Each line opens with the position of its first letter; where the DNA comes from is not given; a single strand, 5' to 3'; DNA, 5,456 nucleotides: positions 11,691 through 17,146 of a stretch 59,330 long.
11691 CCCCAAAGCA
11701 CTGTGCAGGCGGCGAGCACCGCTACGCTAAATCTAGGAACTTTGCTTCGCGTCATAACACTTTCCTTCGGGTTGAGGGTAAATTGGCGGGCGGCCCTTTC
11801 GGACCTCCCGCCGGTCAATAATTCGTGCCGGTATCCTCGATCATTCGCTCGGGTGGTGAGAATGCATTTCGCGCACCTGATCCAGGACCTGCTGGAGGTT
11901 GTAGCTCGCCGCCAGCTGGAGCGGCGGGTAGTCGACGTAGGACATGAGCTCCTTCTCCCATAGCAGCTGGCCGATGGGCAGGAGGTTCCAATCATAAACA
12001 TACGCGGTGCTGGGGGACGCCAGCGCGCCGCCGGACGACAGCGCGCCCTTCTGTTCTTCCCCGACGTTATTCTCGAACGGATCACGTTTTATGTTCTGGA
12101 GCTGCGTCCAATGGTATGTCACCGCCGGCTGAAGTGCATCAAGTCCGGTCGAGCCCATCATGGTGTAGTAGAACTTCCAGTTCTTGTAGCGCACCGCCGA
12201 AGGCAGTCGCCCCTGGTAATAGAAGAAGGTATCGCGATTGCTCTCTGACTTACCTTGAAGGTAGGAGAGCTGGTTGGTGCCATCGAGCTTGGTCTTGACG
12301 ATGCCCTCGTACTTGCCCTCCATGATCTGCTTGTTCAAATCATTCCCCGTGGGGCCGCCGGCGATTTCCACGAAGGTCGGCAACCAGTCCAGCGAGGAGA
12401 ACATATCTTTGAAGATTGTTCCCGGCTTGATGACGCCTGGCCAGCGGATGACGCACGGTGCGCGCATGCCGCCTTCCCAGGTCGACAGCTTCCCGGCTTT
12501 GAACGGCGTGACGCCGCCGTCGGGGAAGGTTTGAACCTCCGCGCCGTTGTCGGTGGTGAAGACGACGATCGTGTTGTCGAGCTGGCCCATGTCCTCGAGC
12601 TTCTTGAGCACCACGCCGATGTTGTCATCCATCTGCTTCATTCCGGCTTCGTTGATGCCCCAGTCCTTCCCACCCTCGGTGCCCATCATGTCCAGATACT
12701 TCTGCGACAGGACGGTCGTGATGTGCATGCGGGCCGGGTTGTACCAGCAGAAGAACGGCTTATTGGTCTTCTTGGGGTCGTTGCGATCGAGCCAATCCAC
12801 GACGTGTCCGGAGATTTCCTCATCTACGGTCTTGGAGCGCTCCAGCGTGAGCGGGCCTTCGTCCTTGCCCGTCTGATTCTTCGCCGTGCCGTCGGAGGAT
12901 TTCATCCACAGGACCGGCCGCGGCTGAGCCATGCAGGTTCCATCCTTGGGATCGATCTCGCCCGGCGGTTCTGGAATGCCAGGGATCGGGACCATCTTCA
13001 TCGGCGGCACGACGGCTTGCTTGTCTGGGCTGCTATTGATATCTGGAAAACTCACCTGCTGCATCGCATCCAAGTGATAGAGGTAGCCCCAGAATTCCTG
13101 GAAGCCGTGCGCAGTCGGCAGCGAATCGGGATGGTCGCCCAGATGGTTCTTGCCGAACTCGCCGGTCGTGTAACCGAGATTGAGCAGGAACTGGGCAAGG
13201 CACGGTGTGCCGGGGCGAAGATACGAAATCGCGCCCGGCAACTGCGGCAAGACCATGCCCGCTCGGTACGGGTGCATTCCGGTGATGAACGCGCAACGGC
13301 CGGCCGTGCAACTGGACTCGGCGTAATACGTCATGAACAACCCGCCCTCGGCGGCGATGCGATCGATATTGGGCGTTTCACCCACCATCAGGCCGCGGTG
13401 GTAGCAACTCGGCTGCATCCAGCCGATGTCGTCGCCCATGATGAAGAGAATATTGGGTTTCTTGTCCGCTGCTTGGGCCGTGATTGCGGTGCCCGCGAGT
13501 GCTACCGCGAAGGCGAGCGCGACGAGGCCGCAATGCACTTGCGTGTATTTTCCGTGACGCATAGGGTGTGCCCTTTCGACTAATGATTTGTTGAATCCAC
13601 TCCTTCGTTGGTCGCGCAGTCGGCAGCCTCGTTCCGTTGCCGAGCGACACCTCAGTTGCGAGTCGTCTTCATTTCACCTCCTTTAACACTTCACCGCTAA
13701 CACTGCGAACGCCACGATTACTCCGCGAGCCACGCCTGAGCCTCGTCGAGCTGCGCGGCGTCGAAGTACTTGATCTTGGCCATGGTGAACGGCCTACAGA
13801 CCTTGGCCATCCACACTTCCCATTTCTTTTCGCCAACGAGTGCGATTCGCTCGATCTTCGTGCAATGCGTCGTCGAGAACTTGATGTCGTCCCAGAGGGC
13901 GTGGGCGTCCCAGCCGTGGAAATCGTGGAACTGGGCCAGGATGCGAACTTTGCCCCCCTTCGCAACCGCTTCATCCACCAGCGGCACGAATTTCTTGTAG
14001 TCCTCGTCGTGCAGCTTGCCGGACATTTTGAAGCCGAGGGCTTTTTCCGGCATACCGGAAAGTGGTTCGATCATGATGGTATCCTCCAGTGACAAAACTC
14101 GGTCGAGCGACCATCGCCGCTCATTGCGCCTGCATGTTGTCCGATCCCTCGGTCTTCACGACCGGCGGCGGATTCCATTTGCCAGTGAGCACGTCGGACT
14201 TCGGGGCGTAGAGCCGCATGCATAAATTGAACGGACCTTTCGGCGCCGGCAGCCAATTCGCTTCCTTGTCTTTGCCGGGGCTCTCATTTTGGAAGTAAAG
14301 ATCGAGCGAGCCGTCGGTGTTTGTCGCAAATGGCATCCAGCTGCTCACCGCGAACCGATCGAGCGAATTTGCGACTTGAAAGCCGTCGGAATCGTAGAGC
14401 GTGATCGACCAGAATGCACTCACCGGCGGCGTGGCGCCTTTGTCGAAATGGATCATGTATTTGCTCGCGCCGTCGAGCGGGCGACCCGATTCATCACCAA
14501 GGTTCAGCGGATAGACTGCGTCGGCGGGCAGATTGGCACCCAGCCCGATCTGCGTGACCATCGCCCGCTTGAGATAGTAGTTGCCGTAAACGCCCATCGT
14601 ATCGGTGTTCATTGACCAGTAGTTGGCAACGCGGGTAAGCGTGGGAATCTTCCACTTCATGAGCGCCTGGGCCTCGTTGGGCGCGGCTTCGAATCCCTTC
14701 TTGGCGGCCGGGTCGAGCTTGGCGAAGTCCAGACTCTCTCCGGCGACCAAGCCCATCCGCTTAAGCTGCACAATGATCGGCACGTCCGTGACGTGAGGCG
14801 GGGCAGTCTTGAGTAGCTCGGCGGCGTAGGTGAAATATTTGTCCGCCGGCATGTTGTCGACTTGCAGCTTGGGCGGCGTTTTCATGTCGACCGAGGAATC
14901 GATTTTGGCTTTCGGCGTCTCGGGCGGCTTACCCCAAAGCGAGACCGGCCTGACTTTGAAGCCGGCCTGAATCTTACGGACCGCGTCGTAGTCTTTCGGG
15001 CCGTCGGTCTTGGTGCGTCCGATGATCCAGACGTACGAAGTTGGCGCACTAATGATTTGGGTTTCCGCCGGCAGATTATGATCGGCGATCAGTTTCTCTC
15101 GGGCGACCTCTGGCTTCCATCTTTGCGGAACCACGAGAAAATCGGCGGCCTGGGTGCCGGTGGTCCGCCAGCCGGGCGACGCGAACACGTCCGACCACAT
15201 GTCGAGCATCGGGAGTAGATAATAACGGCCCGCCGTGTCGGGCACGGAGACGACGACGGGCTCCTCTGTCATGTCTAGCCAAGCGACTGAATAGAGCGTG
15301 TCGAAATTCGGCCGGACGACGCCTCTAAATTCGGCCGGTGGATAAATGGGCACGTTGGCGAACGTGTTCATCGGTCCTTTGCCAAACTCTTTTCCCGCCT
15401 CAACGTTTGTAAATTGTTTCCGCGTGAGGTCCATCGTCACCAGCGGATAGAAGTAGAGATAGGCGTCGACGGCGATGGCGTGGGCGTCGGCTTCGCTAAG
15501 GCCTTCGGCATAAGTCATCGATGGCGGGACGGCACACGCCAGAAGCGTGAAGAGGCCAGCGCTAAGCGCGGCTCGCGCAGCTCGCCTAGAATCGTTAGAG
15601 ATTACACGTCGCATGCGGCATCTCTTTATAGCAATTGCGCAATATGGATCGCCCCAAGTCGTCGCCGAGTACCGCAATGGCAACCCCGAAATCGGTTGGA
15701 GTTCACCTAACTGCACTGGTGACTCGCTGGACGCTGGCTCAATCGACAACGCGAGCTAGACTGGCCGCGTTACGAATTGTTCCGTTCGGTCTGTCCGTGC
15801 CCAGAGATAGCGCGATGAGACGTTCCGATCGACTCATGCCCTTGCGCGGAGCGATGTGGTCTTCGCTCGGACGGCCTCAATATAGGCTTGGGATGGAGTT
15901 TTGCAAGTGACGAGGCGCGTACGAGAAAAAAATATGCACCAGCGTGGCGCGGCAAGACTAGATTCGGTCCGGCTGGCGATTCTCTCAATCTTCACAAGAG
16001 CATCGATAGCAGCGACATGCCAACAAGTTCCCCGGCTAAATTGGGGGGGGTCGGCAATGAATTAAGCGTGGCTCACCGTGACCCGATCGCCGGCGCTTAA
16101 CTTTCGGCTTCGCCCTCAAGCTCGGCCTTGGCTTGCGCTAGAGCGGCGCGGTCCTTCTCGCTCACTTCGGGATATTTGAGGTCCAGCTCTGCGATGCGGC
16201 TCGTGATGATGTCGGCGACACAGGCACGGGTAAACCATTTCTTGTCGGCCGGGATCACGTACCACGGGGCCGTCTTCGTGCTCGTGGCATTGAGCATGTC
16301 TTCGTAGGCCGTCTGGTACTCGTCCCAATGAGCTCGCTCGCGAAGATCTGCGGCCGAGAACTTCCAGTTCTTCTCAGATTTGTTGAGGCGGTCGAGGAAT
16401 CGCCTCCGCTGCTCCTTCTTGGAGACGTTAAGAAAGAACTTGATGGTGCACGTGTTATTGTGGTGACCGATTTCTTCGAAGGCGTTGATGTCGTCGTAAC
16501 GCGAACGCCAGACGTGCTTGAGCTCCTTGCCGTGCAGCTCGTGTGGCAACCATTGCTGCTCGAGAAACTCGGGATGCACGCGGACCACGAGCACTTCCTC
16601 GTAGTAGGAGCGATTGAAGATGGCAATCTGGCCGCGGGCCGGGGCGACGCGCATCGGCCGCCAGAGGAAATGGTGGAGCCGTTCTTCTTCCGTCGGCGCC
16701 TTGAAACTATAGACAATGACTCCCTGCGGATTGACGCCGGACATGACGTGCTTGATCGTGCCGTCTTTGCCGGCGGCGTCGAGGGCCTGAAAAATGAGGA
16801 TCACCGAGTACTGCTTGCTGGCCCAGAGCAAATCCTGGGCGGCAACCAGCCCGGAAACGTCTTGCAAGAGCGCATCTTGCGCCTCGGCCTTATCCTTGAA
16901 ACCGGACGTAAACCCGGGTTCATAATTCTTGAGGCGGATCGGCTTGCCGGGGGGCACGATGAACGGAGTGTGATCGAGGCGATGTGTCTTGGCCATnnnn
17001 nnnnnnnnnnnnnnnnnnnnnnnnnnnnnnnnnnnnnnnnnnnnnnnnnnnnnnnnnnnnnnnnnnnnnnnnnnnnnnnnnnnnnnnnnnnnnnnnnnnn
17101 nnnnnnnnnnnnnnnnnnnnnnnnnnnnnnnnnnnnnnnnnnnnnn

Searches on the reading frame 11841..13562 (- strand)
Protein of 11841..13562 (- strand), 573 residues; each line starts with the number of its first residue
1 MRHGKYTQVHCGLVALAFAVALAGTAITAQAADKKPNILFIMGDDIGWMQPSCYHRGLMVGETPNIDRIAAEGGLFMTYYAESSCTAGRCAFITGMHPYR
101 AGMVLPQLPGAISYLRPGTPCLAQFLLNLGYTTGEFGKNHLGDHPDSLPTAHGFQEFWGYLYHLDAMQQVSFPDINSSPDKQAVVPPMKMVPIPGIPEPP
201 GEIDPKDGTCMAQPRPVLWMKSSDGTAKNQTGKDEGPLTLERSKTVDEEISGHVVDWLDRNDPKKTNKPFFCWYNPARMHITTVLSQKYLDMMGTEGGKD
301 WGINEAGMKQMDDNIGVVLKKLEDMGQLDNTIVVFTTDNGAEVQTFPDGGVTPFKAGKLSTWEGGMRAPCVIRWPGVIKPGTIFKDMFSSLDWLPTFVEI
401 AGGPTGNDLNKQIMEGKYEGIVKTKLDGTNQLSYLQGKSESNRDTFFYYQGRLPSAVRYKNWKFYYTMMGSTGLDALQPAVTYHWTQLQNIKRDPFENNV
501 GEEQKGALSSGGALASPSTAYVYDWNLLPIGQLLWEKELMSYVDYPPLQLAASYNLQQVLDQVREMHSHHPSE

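Call 36: search_protein_families(library=pfam, proteins=[window:11841-13562:-], max_evalue=0.00001)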
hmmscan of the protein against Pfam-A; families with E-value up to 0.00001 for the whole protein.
window:11841-13562:- (573 aa): 2 families
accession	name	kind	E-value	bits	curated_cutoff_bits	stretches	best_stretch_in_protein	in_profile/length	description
PF00884.28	Sulfatase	-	2.4e-41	142.5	25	1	36-402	1-300/301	Sulfatase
PF16347.10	SGSH_C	-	2.5e-06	28.1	29.3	1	362-410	12-60/154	N-sulphoglucosamine sulphohydrolase, C-terminal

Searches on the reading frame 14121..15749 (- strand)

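Call 36: search_protein_families(library=pfam, proteins=[window:14121-15749:-], max_evalue=0.00001)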
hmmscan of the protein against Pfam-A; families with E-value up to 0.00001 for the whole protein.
window:14121-15749:- (542 aa): 2 families
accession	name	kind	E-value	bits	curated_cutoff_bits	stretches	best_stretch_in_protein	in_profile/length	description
PF06863.17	DUF1254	-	1.7e-46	158.2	22.2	1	127-268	1-133/133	Protein of unknown function (DUF1254)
PF06742.16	DUF1214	-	1.3e-33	116.3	25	1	411-517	2-111/112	Protein of unknown function (DUF1214)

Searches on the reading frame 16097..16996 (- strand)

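Call 36: search_protein_families(library=pfam, proteins=[window:16097-16996:-], max_evalue=0.00001)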
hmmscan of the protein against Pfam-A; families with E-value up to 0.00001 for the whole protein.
window:16097-16996:- (299 aa): 1 family
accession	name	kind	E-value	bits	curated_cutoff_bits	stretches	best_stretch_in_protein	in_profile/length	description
PF03976.20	PPK2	-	1.8e-62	211.3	22.3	1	35-270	3-223/229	Polyphosphate kinase 2 (PPK2)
